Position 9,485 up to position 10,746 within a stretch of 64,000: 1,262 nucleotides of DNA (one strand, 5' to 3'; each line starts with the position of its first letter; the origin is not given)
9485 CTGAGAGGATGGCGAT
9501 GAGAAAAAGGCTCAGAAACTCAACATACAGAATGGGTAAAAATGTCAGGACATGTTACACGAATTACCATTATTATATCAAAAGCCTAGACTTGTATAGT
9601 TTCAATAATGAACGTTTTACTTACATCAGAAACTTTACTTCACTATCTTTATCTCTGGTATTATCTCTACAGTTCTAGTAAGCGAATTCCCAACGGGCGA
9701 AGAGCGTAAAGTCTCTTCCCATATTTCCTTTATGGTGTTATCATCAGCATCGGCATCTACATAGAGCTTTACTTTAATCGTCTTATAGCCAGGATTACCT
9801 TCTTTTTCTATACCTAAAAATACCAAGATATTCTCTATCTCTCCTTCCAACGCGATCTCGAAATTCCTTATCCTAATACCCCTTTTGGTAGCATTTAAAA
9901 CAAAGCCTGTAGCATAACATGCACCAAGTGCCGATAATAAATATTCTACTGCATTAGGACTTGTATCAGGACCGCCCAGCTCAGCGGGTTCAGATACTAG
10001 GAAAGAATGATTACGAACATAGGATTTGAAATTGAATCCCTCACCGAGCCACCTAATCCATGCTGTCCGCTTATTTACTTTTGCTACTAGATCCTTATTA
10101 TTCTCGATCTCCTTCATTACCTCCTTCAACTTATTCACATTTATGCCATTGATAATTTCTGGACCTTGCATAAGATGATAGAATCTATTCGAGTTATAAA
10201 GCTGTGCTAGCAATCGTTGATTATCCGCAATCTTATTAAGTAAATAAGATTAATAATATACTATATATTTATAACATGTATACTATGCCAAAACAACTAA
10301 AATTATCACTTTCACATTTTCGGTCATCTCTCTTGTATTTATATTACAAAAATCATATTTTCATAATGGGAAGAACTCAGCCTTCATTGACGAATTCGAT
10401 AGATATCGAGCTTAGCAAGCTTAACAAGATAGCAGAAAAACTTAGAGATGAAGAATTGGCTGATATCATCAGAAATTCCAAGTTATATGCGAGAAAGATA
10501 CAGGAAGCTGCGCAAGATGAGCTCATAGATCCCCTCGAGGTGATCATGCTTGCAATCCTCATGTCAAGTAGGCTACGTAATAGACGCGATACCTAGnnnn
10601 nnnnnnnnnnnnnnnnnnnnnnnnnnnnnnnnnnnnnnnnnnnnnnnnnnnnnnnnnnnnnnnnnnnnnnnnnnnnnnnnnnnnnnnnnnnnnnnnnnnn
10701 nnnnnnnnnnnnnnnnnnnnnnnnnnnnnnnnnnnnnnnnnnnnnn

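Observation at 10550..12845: Degenerate family-B polymerase (PolB2/Dpo2-like) translationally coupled to a degenerate RecA/RadB-like protein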

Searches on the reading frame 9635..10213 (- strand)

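Call 3: search_protein_families(library=pfam, proteins=[window:9635-10213:-], max_evalue=1)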
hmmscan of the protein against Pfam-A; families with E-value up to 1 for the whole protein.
window:9635-10213:- (192 aa): 1 family
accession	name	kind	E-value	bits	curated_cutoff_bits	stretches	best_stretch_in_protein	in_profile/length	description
PF02566.24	OsmC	-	2e-16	60.7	27.5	1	81-184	1-97/100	OsmC-like protein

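Call 4: search_protein_families(library=ncbifam, proteins=[window:9635-10213:-], max_evalue=1)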
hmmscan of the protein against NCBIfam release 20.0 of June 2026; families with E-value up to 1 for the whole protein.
window:9635-10213:- (192 aa): 3 families
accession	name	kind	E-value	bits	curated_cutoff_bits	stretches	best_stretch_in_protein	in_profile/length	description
NF041052.1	OsmC_like_Se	domain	5.8e-12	45.7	95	1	66-185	20-137/144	OsmC-related (seleno)protein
TIGR03563.1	perox_SACOL1771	subfamily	0.0073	16.2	166.15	1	73-120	28-75/138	SACOL1771 family peroxiredoxin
NF052637.1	HydprxOhrVib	equivalog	0.19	12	240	1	73-184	30-131/140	organic hydroperoxide reductase Ohr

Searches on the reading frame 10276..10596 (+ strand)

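Call 3: search_protein_families(library=pfam, proteins=[window:10276-10596:+], max_evalue=1)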
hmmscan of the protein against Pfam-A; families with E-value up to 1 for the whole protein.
window:10276-10596:+ (106 aa): 0 families

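Call 4: search_protein_families(library=ncbifam, proteins=[window:10276-10596:+], max_evalue=1)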
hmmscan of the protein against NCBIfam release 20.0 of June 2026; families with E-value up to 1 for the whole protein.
window:10276-10596:+ (106 aa): 1 family
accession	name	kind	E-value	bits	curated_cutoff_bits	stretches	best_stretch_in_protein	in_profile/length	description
NF047938.1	UbqsynUb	equivalog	0.019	14.7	275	1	6-71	35-97/201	ubiquinone biosynthesis protein UbiJ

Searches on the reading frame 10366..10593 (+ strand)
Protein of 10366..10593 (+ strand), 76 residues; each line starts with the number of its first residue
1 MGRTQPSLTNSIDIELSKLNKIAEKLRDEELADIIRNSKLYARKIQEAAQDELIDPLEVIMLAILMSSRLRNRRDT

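Call 44: list_cluster_members(proteins=[P0001, window:10366-10593:+, window:12920-14188:+])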
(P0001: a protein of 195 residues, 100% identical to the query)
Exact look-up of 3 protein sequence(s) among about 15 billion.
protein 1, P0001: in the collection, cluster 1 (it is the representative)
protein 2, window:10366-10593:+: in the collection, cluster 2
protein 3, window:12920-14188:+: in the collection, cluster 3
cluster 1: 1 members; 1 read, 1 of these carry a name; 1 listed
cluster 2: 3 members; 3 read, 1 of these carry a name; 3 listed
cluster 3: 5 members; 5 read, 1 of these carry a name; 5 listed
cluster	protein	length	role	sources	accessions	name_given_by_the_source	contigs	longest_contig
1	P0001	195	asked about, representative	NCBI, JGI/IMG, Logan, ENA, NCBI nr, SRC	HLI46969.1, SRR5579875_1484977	MAG TPA: hypothetical protein VKU94_07235 [Geobacterales bacterium] | hypothetical protein [Geobacterales bacterium]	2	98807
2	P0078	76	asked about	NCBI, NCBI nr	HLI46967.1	MAG TPA: hypothetical protein VKU94_07225 [Geobacterales bacterium] | hypothetical protein [Geobacterales bacterium]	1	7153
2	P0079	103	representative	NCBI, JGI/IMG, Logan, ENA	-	-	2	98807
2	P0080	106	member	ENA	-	-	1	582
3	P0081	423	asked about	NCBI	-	-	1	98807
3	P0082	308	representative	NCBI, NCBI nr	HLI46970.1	MAG TPA: ATP-binding protein, partial [Geobacterales bacterium] | ATP-binding protein [Geobacterales bacterium]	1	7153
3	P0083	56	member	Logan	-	-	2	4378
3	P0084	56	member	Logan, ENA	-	-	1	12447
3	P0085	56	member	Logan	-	-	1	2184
